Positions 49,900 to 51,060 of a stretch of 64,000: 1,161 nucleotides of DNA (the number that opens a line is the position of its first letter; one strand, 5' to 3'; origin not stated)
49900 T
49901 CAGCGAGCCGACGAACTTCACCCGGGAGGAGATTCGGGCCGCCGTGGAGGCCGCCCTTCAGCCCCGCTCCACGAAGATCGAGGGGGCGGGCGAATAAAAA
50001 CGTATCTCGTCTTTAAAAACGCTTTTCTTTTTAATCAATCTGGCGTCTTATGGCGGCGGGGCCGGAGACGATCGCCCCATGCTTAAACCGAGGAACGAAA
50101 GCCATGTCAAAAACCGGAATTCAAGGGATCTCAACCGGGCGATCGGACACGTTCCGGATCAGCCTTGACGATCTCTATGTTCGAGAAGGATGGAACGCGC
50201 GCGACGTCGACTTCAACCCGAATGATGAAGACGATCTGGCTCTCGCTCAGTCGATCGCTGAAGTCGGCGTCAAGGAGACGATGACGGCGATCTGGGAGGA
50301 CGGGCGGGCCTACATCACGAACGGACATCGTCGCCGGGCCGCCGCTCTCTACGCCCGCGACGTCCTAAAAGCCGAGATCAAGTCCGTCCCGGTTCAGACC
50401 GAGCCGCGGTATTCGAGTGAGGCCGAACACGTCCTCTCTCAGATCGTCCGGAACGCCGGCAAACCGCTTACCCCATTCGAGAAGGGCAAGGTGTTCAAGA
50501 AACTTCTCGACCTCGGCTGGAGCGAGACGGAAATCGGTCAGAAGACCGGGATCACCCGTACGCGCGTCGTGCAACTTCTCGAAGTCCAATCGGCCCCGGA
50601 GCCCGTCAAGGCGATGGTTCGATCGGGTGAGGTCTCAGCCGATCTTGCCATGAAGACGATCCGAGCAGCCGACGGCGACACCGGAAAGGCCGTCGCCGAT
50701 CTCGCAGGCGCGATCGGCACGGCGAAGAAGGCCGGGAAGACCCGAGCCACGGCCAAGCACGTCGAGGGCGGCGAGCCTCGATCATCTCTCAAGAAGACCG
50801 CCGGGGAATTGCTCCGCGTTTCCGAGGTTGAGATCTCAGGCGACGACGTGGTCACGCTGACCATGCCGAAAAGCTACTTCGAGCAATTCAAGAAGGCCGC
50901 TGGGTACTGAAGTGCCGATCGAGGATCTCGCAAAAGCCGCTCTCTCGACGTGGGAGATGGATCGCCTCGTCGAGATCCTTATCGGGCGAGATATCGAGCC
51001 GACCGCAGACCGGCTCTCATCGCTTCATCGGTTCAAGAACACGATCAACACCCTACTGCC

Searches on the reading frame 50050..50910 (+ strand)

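Call 37: search_protein_families(library=phrogs, proteins=[window:50050-50910:+])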
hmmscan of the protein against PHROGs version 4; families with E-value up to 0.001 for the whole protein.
window:50050-50910:+ (286 aa): 6 families
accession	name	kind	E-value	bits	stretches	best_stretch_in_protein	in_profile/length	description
phrog_1033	-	DNA, RNA and nucleotide metabolism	9.9e-44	151.5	1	18-249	13-242/334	ParB-like partition protein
phrog_6218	-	DNA, RNA and nucleotide metabolism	2.8e-17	64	1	64-224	29-184/506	ParB-like partition protein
phrog_4715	-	DNA, RNA and nucleotide metabolism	1.6e-12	47.6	1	13-219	126-343/630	ParB-like partition protein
phrog_1146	-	DNA, RNA and nucleotide metabolism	1.7e-05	25.1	1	67-200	100-222/342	ParB-like partition protein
phrog_32069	-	DNA, RNA and nucleotide metabolism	0.00027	21.2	1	86-211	98-223/348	ParB-like partition protein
phrog_2159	-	DNA, RNA and nucleotide metabolism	0.00072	20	1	54-180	73-204/365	ParB-like partition protein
